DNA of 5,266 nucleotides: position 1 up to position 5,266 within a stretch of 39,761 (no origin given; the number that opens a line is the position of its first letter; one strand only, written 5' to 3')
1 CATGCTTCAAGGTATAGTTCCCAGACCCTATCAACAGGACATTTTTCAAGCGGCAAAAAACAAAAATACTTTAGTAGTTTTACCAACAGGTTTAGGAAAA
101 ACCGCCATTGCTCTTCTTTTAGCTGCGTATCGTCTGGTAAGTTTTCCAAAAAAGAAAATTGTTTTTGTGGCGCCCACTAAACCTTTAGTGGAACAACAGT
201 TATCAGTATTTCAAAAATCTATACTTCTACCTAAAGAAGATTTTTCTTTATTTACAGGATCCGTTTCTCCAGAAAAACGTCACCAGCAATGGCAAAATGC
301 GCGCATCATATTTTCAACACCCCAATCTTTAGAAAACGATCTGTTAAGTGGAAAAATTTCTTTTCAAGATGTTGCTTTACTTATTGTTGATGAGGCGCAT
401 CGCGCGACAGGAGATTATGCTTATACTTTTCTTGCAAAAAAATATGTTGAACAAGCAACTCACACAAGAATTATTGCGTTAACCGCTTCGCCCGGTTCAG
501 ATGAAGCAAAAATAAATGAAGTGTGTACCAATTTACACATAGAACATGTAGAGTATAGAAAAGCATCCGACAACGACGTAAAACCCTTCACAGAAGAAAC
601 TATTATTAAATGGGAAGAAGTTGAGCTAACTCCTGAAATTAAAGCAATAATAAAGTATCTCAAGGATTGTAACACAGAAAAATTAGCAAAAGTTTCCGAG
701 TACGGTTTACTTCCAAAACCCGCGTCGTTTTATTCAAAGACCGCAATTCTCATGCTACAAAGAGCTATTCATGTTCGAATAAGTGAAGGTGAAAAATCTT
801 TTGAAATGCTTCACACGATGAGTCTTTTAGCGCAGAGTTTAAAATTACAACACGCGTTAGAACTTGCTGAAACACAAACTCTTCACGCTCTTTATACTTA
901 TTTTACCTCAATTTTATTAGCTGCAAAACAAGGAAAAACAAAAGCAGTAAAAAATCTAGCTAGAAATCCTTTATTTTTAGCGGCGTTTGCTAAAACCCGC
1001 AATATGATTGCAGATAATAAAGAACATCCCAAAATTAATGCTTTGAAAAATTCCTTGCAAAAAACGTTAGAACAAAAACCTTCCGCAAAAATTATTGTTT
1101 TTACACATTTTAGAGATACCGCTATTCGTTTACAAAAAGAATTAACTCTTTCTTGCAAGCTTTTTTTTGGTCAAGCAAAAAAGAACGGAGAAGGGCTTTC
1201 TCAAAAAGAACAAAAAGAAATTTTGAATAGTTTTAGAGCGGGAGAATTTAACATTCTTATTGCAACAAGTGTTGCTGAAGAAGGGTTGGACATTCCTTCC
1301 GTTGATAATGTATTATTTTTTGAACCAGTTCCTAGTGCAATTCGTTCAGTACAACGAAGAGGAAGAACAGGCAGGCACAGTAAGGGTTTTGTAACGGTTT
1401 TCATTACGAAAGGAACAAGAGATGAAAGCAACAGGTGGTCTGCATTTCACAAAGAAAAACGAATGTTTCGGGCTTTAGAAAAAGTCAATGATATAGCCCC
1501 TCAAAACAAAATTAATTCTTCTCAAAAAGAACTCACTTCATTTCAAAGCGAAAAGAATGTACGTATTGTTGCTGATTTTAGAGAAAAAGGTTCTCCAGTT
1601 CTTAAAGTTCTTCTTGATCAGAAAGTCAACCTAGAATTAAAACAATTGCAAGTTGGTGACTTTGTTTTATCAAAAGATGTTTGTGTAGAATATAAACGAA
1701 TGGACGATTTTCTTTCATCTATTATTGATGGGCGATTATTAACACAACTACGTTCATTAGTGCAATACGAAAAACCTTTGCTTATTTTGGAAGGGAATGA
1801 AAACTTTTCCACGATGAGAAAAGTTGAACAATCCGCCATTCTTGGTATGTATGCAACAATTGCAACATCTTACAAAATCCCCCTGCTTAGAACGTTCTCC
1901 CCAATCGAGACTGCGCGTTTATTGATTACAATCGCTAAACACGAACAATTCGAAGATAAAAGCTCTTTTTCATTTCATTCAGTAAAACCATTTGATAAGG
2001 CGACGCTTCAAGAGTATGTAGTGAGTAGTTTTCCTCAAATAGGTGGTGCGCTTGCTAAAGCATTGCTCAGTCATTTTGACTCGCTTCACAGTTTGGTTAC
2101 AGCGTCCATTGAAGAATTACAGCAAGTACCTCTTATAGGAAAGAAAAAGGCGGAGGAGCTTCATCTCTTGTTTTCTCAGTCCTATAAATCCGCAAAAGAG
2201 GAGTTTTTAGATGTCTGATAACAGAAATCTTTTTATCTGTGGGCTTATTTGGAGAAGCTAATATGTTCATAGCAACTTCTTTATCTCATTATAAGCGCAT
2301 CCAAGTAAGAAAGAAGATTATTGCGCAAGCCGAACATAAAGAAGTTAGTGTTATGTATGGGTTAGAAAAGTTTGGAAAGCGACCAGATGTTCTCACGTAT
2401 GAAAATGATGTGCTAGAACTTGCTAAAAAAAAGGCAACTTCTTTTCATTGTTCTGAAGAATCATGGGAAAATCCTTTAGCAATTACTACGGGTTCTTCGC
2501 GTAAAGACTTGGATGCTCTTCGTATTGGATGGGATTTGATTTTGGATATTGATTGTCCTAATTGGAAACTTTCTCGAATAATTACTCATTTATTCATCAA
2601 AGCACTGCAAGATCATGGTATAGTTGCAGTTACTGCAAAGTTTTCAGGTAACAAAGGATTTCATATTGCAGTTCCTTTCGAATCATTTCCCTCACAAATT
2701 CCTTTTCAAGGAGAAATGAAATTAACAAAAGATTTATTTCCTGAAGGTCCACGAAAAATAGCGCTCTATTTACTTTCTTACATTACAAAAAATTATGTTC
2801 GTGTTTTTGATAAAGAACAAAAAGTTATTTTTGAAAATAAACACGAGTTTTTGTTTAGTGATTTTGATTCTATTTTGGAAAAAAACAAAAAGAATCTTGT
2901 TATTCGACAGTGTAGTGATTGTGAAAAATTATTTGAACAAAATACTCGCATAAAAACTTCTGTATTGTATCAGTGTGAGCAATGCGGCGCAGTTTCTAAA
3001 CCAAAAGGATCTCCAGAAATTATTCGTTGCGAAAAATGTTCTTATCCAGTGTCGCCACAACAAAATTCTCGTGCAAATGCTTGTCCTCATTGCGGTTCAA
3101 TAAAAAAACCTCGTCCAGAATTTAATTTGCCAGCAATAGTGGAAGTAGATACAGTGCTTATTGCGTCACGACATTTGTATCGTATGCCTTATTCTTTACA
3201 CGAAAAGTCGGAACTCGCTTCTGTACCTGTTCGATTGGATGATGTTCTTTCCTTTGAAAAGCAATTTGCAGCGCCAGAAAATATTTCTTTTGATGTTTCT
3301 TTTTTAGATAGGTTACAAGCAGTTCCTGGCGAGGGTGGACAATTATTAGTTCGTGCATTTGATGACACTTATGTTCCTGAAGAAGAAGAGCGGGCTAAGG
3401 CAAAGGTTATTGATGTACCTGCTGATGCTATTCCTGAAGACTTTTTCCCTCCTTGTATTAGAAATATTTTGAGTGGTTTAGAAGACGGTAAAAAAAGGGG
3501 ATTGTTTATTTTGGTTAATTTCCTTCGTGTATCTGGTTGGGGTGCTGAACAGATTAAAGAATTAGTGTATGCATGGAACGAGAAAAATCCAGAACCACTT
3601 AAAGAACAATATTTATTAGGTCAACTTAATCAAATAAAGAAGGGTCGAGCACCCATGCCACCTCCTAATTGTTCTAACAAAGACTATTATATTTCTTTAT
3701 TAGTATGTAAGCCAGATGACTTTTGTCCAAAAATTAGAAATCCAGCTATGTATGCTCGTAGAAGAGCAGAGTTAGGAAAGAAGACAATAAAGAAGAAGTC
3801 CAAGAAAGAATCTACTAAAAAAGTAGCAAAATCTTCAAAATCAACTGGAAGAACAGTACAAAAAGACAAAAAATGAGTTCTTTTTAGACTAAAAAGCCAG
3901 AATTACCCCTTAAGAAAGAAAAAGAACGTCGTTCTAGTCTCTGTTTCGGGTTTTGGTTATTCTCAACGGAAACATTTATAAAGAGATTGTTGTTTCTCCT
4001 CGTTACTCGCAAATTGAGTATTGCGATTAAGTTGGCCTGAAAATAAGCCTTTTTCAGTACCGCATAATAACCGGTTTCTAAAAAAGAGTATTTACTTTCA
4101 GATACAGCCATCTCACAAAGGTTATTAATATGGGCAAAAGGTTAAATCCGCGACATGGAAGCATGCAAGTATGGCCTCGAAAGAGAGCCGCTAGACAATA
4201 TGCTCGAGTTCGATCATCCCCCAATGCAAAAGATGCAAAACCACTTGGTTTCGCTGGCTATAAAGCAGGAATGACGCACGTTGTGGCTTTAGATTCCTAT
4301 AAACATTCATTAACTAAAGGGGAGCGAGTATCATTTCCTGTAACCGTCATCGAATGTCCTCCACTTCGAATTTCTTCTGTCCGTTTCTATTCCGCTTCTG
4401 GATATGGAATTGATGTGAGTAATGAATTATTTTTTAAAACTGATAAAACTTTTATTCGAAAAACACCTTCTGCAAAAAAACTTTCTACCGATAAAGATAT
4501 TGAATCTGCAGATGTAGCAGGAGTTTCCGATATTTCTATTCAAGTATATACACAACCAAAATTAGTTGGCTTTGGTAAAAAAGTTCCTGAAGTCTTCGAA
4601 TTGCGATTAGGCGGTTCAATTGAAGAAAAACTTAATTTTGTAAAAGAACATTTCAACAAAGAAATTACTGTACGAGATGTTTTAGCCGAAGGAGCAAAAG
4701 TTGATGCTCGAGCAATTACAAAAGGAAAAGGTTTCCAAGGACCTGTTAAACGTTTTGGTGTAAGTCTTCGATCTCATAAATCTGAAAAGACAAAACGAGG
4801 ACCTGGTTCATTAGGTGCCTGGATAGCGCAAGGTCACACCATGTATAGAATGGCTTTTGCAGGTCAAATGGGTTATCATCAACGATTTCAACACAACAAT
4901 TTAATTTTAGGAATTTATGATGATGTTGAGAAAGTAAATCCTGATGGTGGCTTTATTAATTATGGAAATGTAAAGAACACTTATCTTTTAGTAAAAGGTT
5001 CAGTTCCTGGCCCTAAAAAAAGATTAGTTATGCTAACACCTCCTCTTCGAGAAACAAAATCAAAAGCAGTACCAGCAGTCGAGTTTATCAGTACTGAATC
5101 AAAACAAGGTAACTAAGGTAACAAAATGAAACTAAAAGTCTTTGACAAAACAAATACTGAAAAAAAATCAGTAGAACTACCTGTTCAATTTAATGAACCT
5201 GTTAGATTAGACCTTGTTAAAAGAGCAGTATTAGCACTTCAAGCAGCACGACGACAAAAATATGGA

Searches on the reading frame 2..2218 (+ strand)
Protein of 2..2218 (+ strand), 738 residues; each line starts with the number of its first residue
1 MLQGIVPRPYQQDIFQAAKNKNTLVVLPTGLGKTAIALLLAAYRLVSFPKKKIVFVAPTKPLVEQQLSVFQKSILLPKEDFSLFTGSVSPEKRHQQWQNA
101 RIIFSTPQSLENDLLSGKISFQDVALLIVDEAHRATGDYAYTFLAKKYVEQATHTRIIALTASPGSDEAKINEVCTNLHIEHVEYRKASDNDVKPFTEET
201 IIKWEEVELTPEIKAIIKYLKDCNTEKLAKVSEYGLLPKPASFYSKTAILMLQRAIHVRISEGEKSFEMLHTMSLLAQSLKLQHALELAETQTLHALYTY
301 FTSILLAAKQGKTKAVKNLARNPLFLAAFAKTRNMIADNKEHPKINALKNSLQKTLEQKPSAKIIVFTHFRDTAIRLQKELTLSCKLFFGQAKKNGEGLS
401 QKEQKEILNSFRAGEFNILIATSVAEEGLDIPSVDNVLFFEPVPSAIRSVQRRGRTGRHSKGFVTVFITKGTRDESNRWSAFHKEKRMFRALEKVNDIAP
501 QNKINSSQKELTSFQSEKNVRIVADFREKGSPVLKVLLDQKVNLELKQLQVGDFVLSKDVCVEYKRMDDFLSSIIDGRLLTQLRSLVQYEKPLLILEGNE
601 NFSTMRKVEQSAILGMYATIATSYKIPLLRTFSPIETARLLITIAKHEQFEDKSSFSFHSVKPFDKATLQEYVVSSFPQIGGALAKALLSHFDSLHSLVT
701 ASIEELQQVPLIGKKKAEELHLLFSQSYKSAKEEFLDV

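Call 13: search_protein_families(library=pfam, proteins=[window:2-2218:+], max_evalue=0.01)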
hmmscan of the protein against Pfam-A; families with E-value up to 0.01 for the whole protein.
window:2-2218:+ (738 aa): 10 families
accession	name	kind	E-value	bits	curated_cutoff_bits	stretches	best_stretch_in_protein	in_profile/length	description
PF00270.35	DEAD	-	2.4e-26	92.9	26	1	8-167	1-163/167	DEAD/DEAH box helicase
PF04851.21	ResIII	-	4e-24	85.8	22.5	1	6-164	3-162/164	Type III restriction enzyme, res subunit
PF00271.37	Helicase_C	-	4e-23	82.2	23.5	1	350-459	4-109/110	Helicase conserved C-terminal domain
PF02732.21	ERCC4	-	7.3e-23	81.5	24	1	525-641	2-137/140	ERCC4 domain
PF21210.2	RNA_helicase_helical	-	1.6e-15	57.6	27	1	222-325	2-103/108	Putative ATP-dependent RNA helicase, helical bundle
PF12826.13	HHH_2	-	4.2e-09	36.9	27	1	677-726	8-57/64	Helix-hairpin-helix motif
PF14520.12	HHH_5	-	6.1e-09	36.7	27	1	676-720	6-51/57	Helix-hairpin-helix domain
PF00633.29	HHH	-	1.3e-06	28.4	24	1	694-721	1-28/30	Helix-hairpin-helix motif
PF18766.7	SWI2_SNF2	-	9e-06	25.9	26.7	1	18-170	16-161/221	SWI2/SNF2 ATPase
PF22590.2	Cas3-like_C_2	-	2.3e-05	25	27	1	401-460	45-105/106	CRISPR-associated nuclease/helicase Cas3, C-terminal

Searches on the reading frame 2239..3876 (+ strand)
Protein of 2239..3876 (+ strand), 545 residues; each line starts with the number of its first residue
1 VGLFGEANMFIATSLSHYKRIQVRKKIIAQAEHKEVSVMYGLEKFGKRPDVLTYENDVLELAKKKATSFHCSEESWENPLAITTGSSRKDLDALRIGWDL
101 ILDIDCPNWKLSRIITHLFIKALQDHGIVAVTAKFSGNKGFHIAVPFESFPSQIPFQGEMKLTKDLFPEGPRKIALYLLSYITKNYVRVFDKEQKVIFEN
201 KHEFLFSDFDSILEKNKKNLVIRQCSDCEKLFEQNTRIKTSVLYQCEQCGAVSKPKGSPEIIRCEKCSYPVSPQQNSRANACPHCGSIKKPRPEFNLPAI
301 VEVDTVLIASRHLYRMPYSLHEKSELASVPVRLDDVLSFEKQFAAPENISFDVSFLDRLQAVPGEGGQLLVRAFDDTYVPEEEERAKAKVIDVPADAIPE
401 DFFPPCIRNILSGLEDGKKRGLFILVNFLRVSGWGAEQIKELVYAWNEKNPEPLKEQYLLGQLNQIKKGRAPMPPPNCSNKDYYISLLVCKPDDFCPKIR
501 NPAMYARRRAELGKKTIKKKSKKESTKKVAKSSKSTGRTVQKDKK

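Call 13: search_protein_families(library=pfam, proteins=[window:2239-3876:+], max_evalue=0.01)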
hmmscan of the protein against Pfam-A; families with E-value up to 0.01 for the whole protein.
window:2239-3876:+ (545 aa): 5 families
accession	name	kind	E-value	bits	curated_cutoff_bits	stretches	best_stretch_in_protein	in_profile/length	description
PF04104.19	DNA_primase_lrg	-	1.1e-06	28.7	22.4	1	382-480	89-190/266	Eukaryotic and archaeal DNA primase, large subunit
PF01896.25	DNA_primase_S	-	2.9e-06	28.2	26.8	0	106-150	8-63/163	DNA primase small subunit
PF09723.15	Zn_ribbon_8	-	0.00036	20.9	34.4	0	224-251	7-34/41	Zinc ribbon domain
PF21686.3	LigD_Prim-Pol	-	0.0026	17.8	27.4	1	98-148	101-153/254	LigD, primase-polymerase domain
PF01485.27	IBR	-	0.0076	16.7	24.3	0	211-250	10-48/65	IBR domain, a half RING-finger domain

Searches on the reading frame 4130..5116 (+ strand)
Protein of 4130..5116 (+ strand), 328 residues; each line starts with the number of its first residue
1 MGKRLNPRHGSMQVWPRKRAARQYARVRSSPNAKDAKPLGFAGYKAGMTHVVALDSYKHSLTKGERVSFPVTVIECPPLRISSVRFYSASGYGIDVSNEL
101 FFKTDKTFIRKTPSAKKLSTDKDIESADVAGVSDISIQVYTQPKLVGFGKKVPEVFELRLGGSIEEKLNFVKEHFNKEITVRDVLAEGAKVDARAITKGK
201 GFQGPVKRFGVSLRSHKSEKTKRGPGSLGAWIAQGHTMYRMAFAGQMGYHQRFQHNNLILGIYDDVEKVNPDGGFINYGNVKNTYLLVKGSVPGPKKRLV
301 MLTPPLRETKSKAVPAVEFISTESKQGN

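Call 13: search_protein_families(library=pfam, proteins=[window:4130-5116:+], max_evalue=0.01)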
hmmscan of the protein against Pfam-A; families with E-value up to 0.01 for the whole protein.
window:4130-5116:+ (328 aa): 1 family
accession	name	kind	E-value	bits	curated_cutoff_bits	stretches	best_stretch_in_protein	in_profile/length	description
PF00297.29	Ribosomal_L3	-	2.5e-65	221.3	22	1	5-327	7-369/369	Ribosomal protein L3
